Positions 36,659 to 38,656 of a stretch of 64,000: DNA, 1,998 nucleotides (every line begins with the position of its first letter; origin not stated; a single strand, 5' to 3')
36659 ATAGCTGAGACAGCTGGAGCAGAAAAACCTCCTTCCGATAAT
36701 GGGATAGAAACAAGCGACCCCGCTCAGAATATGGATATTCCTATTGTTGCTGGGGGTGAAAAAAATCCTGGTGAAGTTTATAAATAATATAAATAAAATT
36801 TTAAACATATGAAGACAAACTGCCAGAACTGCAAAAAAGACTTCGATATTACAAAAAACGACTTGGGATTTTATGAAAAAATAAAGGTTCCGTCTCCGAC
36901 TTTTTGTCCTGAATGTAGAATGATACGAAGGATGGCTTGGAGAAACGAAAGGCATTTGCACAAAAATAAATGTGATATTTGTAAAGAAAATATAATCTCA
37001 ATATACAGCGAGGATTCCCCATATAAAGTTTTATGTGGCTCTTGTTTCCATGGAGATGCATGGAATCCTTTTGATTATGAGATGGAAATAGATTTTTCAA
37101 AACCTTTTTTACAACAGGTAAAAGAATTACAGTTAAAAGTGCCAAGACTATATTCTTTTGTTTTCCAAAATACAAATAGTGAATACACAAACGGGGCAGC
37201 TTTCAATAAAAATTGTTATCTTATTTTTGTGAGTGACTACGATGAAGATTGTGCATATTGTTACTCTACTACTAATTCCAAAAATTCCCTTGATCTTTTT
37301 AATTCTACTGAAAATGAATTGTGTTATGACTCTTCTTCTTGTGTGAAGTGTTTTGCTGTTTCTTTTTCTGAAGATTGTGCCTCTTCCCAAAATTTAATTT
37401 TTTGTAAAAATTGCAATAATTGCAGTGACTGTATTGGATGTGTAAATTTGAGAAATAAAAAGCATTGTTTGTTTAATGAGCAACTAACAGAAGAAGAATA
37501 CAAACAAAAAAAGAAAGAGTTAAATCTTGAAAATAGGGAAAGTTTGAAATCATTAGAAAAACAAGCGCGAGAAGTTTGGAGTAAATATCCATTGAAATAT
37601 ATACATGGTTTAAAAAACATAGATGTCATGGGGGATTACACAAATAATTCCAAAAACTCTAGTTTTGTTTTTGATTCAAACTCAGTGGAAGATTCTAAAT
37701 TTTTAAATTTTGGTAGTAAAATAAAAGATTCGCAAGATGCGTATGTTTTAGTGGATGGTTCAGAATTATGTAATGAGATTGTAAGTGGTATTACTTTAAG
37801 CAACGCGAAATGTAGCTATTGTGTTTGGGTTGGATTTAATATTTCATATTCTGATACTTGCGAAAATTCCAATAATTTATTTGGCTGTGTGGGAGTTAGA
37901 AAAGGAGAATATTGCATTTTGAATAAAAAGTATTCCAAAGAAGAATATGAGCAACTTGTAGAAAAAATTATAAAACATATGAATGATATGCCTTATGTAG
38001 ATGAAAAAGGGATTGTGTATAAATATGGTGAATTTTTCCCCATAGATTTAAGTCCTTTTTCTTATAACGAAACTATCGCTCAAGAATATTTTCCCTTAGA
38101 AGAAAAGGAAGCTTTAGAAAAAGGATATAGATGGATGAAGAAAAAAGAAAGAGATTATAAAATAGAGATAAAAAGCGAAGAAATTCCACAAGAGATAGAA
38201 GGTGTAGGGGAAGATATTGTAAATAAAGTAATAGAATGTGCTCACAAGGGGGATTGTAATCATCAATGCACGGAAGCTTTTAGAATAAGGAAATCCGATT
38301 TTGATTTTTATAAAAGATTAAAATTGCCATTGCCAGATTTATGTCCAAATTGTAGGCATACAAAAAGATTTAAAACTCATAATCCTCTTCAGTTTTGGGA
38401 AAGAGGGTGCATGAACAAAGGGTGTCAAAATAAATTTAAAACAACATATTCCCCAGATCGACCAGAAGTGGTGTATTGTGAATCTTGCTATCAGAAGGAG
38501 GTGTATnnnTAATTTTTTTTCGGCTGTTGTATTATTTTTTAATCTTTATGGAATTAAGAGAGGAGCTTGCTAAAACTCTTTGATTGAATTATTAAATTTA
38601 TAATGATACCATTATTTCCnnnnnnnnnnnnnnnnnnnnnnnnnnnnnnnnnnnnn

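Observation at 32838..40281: Cluster of three large paralogous cysteine-rich proteins (plus a fourth at 17.7 kb) with zinc-ribbon ends and a Cys-repeat core, belonging to no family I can name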

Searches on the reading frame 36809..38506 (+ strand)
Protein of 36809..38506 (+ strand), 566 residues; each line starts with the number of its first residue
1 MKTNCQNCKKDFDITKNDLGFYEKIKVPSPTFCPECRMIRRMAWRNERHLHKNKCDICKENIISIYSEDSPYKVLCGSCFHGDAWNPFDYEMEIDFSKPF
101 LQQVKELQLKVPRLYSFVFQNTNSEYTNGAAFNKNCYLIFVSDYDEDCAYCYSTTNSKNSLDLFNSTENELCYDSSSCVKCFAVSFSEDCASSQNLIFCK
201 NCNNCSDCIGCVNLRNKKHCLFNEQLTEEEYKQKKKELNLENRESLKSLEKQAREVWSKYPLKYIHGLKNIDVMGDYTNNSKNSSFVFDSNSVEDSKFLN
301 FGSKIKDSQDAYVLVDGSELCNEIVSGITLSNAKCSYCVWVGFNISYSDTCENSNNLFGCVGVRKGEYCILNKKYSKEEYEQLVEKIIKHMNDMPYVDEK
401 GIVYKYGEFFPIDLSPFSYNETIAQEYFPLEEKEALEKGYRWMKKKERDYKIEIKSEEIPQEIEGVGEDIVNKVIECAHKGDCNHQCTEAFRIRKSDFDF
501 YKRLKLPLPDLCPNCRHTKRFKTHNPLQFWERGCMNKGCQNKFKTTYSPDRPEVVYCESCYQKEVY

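Call 3: search_protein_families(library=pfam, proteins=[window:36809-38506:+], max_evalue=1)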
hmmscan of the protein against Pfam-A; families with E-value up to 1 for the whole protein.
window:36809-38506:+ (566 aa): 3 families
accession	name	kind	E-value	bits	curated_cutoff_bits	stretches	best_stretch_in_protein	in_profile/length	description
PF09606.15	Med15_N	-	0.059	13.5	24.1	1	367-395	37-65/72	ARC105/Med15 mediator subunit N-terminal KIX domain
PF05388.16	Carbpep_Y_N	-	0.2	12.4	25.8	1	217-300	48-126/127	Carboxypeptidase Y pro-peptide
PF09851.14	SHOCT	-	0.58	10.4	27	0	226-238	15-27/28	Short C-terminal domain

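Call 4: search_protein_families(library=ncbifam, proteins=[window:36809-38506:+], max_evalue=1)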
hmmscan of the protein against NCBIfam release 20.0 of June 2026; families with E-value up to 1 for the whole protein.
window:36809-38506:+ (566 aa): 1 family
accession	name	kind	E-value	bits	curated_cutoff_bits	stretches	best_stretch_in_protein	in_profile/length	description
NF033904.1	LlsX_fam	subfamily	0.16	12.1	29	0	321-354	7-40/90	LlsX family protein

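Call 6: find_homologous_proteins(query=window:36809-38506:+, max_evalue=0.001)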
Query window:36809-38506:+ (566 aa): 7390 proteins with E <= 0.001 among 8000 candidates; the best 120 are listed.
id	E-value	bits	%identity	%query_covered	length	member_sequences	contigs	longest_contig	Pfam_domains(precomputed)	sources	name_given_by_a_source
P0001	0.0e+0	1329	100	100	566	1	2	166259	-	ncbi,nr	ncbi:MAG: hypothetical protein K9L98_00420 [Candidatus Pacebacteria bacterium]|nr:hypothetical prote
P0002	3.7e-239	813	60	99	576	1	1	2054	-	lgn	-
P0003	8.4e-239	812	61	100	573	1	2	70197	-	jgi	jgi:hypothetical protein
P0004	1.8e-238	811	62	99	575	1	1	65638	-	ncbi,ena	-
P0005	5.0e-238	809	61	99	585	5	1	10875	-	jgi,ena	-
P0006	2.8e-236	804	60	99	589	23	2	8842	-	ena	-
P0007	2.3e-230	784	57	99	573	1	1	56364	-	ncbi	-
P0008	7.0e-229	779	57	99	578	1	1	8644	-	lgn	-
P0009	7.6e-227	773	55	99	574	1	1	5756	-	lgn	-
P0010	1.7e-220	752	56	99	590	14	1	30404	-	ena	-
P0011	7.9e-220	749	55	100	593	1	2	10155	PF13451.13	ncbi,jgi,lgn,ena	-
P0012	2.3e-218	745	55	99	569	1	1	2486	-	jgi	jgi:hypothetical protein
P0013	7.4e-218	743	56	99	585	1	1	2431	-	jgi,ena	-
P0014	9.0e-217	739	55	100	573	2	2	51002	-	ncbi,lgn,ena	-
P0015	9.0e-217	739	56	99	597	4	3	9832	-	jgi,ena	-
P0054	1.2e-204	699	52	99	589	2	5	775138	-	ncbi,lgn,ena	-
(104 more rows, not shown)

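Call 14: find_related_loci(query=A2, collection=genome_contigs, flank=6000)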
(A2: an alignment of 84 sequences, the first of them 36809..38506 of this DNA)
Query A2 (566 aa) in genome_contigs; peptide patterns used: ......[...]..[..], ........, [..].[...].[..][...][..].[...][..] (x = any residue, [..] = any of these).
598 stretches matched a pattern (row limit reached: there are more); 583 encode a relative of the query (tblastn E <= 1e-3); the best 80 are kept; 80 distinct loci.
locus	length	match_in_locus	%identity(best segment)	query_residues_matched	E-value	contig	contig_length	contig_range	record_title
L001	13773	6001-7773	54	1-566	0e+0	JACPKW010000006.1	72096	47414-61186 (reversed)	MAG: Candidatus Giovannonibacteria bacterium isolate NC_groundwater_505_Ag_S-0.1um_43_101 S35_SO-1_scaffold_240071, whol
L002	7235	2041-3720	55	4-565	0e+0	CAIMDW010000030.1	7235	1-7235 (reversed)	MAG: Candidatus Staskawiczbacteria bacterium isolate AlinenLipids_bin-0015 genome assembly, contig: bin-0015:30/45, whol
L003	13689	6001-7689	48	5-566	4e-175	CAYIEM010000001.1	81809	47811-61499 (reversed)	MAG TPA_asm: uncultured Candidatus Saccharibacteria bacterium isolate ERP119705_co1_285 genome assembly, contig: NODE_17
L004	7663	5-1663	48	6-566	5e-173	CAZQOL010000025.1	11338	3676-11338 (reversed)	MAG TPA_asm: uncultured Candidatus Saccharibacteria bacterium isolate SRP278252_co2_252 genome assembly, contig: NODE_12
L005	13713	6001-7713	46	2-566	7e-173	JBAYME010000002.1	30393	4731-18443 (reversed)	MAG: Candidatus Paceibacterota bacterium isolate SO_2016_LW1_32 scaffold01243_LW64-88_2016, whole genome shotgun sequenc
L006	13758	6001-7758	46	5-565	9e-172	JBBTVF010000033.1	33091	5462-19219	MAG: Patescibacteria group bacterium isolate H52-bin056 H52_bin056_000000000033, whole genome shotgun sequence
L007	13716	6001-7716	47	5-566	3e-171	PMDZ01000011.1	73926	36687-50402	MAG: Candidatus Nomurabacteria bacterium isolate fen_1328 73.20120700_E2X.147_contig_488597, whole genome shotgun sequen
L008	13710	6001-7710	45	4-565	1e-167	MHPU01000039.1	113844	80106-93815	MAG: Candidatus Staskawiczbacteria bacterium RIFOXYD1_FULL_32_13 rifoxyd1_full_scaffold_71, whole genome shotgun sequenc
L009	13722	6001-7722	47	4-566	9e-167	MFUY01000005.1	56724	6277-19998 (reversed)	MAG: Candidatus Nomurabacteria bacterium RIFCSPLOWO2_01_FULL_41_12 rifcsplowo2_01_scaffold_1376, whole genome shotgun se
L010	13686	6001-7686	47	5-566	8e-167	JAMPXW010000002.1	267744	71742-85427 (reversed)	MAG: Burkholderiales bacterium isolate R2F_R2FSRR_metabat.49 R2F_C14, whole genome shotgun sequence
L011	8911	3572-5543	45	4-565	4e-166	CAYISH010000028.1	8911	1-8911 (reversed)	MAG TPA_asm: uncultured Candidatus Saccharibacteria bacterium isolate ERP119705_co6_1025 genome assembly, contig: NODE_1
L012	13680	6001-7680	47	5-566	1e-165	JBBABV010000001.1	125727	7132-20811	MAG: Candidatus Paceibacterota bacterium isolate SO_2017_LW1_31 NODE_44_length_125727_cov_4.068726_LW64-88_2017, whole g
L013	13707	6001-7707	48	1-566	1e-163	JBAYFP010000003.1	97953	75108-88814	MAG: Candidatus Paceibacterota bacterium isolate SO_2016_GW1_104 scaffold00495_OW334_2016, whole genome shotgun sequence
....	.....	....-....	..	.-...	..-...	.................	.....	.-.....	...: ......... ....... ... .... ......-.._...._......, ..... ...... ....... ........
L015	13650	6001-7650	48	5-566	2e-163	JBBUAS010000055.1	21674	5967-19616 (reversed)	MAG: Patescibacteria group bacterium isolate H43-bin109_1 H43_bin109_1_000000000055, whole genome shotgun sequence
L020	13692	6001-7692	46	4-566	6e-162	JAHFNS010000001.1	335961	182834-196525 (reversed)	MAG: Candidatus Nomurabacteria bacterium isolate nzgw486 NODE_6_length_335962_cov_15.263479, whole genome shotgun sequen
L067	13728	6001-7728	45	1-566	9e-149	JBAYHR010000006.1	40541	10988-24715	MAG: Candidatus Paceibacterota bacterium isolate SO_2016_GW1_154 scaffold01832_OW334_2016, whole genome shotgun sequence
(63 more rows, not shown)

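Call 20: predict_structure(alignment_id=A2)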
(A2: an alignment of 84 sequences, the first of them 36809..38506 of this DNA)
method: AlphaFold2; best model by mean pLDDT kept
length: 566 residues; sequences in the alignment: 84
mean_pLDDT: 82.8   pTM: 0.85
mean pLDDT of the five models: 82.8, 81.8, 81.0, 79.9, 77.6
residues with pLDDT >= 90: 245; 70-90: 187; 50-70: 132; < 50: 2
segments of 3 or more residues with pLDDT < 50: none
pLDDT, mean of each block of 10 residues (from residue 1): 91 90 90 90 87 92 89 91 94 98 96 79 59 63 64 64 61 61 63 78 85 88 93 92 91 88 68 59 57 59 63 65 67 72 86 92 95 98 98 96 94 92 90 93 86 94 92 93 84 87 88 85 80 92 86 86 82
secondary structure, 60 per line:
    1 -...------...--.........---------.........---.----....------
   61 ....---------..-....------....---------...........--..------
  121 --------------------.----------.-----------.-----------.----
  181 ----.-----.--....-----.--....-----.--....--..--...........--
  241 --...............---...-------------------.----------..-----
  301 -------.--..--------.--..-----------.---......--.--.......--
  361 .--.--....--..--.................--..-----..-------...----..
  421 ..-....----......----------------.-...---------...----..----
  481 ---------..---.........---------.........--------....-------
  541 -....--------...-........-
elements in order: E2-4 E11-13 H16-24 H34-42 E51-54 E61-64 H77-80 H87-90 H100-110 E194-197 E206-209 E218-221 H228-238 H243-257 E261-263 E341-346 E352-358 E367-370 H377-393 H424-427 H432-437 H495-503 H513-521 E530-533 E542-545 E554-556 H558-565

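Call 34: search_protein_families(library=pfam, proteins=[L067:9047-11809:+, L020:7734-8321:+], max_evalue=0.01)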
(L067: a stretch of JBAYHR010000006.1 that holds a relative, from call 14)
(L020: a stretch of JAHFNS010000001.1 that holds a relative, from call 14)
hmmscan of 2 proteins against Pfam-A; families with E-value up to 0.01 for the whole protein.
L067:9047-11809:+ (921 aa): 3 families
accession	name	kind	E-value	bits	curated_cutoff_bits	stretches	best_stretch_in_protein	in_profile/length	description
PF10412.15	TrwB_AAD_bind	-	7.8e-06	25.4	20.5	1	511-556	9-54/387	Type IV secretion-system coupling protein DNA-binding domain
PF12696.13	TraG-D_C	-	2.2e-05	24.8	22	1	773-833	2-67/126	TraM recognition site of TraD and TraG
PF01935.23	DUF87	-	0.0012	19.5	23.2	1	518-555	24-62/220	Helicase HerA, central domain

L020:7734-8321:+ (196 aa): 0 families

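Call 35: fold_search(model_id=the predicted structure, library=pdb)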
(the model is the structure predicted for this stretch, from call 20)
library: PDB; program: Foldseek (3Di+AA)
matches with E <= 10: 1; with E <= 0.001: 0
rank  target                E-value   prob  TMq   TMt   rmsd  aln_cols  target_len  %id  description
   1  5k5l_E                8.6e+00  0.02  0.03  0.21  12.7        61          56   16  Homo sapiens CCCTC-binding factor (CTCF) ZnF6-8 and H19 sequence DNA complex structure (released 2017-05-24)

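Call 36: search_protein_families(library=pfam, alignment_id=A2, max_evalue=0.1)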
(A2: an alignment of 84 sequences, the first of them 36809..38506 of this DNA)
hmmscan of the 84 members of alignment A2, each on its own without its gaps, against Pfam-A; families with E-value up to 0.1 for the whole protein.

A. member 1, window:36809-38506:+ (566 aa): 1 family
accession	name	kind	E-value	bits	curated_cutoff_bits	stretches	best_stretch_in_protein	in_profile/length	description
PF09606.15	Med15_N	-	0.059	13.5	24.1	0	367-395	37-65/72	ARC105/Med15 mediator subunit N-terminal KIX domain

B. families by the number of members that match (of 84 scanned): 20 families
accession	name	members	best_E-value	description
PF23477.1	zf_Tbcl_2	28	0.00035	Probable treble clef zinc finger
PF13451.12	zf_Tbcl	18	2.1e-05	Probable treble clef domain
PF09606.15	Med15_N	12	1.2e-06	ARC105/Med15 mediator subunit N-terminal KIX domain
PF09723.15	Zn_ribbon_8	4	0.015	Zinc ribbon domain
PF18411.6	Annexin_2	2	0.0047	Annexin-like domain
PF01258.23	zf-dskA_traR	2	0.01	Prokaryotic dksA/traR C4-type zinc finger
PF24734.1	DUF7685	1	0.0062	Domain of unknown function (DUF7685)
PF13442.11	Cytochrome_CBB3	1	0.011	Cytochrome C oxidase, cbb3-type, subunit III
PF00649.23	Copper-fist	1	0.022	Copper fist DNA binding domain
PF00412.28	LIM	1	0.023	LIM domain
PF16412.11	DUF5020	1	0.025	Domain of unknown function (DUF5020)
PF22462.2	Ctf19_RWD2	1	0.031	Ctf19, second RWD domain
PF09062.15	Endonuc_subdom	1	0.049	PI-PfuI Endonuclease subdomain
PF00202.27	Aminotran_3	1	0.051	Aminotransferase class-III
PF22476.1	Ago_N_3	1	0.052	Argonaute, N-terminal domain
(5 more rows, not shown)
